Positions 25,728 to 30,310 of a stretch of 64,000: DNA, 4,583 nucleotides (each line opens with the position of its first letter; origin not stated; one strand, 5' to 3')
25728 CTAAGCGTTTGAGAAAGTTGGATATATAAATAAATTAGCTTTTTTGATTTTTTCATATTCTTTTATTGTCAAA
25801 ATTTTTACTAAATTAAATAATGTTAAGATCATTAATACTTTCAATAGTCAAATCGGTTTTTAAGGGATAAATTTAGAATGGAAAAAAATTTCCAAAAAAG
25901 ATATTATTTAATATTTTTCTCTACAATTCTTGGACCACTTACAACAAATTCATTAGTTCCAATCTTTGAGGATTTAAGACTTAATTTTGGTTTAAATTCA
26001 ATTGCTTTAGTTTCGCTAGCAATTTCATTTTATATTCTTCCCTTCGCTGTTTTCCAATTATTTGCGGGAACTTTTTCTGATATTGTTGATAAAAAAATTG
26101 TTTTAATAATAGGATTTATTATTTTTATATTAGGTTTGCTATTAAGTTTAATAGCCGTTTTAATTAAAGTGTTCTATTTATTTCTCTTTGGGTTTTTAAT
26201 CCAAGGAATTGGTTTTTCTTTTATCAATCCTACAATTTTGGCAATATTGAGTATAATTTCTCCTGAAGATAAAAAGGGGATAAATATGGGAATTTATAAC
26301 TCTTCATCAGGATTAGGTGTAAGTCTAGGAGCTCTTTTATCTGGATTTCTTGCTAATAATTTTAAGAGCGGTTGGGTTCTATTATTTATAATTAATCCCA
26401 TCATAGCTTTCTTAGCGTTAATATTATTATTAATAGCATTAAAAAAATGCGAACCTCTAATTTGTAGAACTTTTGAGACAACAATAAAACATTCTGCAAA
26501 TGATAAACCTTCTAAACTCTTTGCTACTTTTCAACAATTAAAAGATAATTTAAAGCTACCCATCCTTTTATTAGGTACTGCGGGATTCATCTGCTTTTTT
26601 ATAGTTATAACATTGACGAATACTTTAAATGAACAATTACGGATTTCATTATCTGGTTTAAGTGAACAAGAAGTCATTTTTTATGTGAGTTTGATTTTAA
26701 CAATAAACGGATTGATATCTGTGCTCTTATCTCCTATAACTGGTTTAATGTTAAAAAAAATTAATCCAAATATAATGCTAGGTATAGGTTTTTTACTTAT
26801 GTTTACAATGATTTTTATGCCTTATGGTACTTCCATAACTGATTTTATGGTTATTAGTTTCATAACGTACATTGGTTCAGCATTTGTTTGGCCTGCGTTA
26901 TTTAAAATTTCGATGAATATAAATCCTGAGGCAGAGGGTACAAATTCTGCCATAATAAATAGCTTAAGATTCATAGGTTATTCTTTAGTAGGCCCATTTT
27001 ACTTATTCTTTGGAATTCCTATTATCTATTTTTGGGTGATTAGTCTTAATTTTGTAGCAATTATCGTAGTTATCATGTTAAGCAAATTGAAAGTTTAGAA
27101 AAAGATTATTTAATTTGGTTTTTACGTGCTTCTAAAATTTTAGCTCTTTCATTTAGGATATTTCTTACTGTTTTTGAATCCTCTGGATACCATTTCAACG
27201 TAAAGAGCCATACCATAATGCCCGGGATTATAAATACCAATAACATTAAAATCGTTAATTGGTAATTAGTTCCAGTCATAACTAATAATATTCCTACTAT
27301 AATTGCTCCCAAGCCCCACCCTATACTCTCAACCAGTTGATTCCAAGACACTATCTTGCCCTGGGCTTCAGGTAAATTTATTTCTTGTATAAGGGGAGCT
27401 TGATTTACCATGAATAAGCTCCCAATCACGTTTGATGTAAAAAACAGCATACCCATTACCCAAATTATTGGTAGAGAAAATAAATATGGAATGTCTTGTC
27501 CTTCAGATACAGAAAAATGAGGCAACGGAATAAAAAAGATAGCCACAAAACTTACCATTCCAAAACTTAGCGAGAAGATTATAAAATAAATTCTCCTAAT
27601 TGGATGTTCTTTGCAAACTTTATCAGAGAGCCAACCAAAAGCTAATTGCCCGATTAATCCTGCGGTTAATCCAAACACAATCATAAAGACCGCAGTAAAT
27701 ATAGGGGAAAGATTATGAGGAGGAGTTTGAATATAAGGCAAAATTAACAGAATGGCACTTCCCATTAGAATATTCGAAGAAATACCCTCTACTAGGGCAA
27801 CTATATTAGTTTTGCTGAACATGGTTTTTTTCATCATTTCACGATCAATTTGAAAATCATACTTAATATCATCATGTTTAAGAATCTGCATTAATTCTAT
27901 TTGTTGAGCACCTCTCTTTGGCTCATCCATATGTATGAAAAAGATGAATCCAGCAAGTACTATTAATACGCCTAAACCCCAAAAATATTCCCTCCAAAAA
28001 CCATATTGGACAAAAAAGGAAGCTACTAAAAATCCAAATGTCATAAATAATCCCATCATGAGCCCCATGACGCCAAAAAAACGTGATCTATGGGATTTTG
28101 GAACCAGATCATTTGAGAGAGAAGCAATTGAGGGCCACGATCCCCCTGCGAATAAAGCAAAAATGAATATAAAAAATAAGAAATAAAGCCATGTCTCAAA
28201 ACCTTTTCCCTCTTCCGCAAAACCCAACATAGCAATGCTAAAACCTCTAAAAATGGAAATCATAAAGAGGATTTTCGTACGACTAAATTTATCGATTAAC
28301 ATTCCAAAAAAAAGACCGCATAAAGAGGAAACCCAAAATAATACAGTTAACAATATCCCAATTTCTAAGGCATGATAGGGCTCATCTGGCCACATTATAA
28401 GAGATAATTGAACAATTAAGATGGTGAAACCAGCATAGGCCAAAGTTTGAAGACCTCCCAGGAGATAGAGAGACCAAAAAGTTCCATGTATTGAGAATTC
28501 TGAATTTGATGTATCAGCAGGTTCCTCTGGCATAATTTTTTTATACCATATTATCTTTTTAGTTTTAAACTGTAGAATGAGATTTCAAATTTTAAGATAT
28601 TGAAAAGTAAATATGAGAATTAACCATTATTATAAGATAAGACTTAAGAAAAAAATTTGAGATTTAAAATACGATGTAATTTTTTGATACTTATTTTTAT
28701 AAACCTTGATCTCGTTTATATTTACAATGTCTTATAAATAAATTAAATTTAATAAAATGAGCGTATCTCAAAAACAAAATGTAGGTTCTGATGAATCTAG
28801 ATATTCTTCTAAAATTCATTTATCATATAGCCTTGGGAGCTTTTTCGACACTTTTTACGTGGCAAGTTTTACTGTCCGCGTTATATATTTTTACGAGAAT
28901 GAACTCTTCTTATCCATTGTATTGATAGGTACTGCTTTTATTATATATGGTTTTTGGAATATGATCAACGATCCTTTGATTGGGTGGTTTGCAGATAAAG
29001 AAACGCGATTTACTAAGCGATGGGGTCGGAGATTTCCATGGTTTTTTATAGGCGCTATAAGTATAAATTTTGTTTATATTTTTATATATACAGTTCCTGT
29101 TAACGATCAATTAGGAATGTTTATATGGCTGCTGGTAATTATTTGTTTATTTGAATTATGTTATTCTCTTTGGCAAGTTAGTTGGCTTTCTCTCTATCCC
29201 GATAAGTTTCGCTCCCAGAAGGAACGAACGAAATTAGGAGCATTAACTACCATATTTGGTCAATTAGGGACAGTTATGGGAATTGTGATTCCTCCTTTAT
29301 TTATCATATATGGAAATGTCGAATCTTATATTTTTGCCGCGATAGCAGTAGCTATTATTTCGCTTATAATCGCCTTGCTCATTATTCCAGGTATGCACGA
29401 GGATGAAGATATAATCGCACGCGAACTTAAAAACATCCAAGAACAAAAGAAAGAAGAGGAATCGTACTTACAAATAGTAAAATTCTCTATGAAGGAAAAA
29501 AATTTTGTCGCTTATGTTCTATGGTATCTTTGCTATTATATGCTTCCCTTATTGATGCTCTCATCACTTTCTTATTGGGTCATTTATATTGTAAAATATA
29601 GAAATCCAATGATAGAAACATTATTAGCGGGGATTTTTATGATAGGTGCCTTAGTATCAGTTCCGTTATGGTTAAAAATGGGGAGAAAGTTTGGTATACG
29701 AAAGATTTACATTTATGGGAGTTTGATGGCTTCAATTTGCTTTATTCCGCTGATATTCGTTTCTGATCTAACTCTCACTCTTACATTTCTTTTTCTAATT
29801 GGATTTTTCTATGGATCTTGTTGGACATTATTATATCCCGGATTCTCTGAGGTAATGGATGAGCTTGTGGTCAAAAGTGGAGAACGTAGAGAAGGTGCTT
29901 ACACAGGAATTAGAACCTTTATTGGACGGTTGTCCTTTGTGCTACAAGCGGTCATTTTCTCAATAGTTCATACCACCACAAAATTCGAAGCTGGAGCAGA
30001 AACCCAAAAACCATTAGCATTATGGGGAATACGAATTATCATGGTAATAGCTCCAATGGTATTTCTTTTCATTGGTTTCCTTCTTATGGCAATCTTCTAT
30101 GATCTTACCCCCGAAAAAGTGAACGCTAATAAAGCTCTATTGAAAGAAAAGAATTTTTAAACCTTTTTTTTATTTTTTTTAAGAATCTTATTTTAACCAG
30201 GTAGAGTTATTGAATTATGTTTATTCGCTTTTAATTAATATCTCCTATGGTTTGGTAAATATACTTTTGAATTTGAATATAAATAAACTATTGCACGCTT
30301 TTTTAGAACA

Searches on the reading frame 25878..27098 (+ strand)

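Call 65: search_protein_families(library=pfam, proteins=[window:25878-27098:+], max_evalue=0.0001)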
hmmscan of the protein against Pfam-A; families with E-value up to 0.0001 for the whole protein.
window:25878-27098:+ (406 aa): 2 families
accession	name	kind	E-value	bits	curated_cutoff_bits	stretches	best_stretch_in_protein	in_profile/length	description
PF07690.21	MFS_1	-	6.1e-42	144.2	33.4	1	12-370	1-345/347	Major Facilitator Superfamily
PF00083.30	Sugar_tr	-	1.3e-08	34.7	22.3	1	44-185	47-189/452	Sugar (and other) transporter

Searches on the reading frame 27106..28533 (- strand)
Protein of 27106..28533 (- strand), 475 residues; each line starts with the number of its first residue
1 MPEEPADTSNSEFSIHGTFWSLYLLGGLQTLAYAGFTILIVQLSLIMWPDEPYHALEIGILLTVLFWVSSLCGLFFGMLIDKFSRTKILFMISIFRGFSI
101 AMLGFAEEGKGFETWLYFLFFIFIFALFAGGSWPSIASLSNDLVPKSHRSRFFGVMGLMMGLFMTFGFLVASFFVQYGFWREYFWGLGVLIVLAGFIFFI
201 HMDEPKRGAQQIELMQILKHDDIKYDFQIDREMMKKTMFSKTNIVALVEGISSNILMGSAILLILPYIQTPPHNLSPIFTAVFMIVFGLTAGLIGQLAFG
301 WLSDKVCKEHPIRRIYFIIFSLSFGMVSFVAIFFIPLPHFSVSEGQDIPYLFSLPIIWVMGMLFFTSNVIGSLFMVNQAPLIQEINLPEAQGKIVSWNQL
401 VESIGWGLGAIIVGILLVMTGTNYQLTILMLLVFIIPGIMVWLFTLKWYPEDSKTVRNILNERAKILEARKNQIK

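Call 65: search_protein_families(library=pfam, proteins=[window:27106-28533:-], max_evalue=0.0001)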
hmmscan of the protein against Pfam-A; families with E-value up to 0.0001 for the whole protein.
window:27106-28533:- (475 aa): 1 family
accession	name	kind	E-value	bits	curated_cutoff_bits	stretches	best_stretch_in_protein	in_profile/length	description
PF07690.21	MFS_1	-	3.5e-37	128.5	33.4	1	28-365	4-311/347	Major Facilitator Superfamily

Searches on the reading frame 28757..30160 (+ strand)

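Call 65: search_protein_families(library=pfam, proteins=[window:28757-30160:+], max_evalue=0.0001)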
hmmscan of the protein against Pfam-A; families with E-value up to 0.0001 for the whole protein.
window:28757-30160:+ (467 aa): 2 families
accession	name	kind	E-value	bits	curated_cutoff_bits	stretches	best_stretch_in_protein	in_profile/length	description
PF13347.12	MFS_2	-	8.1e-59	199.7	27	1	26-451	4-426/427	MFS/sugar transport protein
PF07690.21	MFS_1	-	6.9e-21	75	33.4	1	27-396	4-345/347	Major Facilitator Superfamily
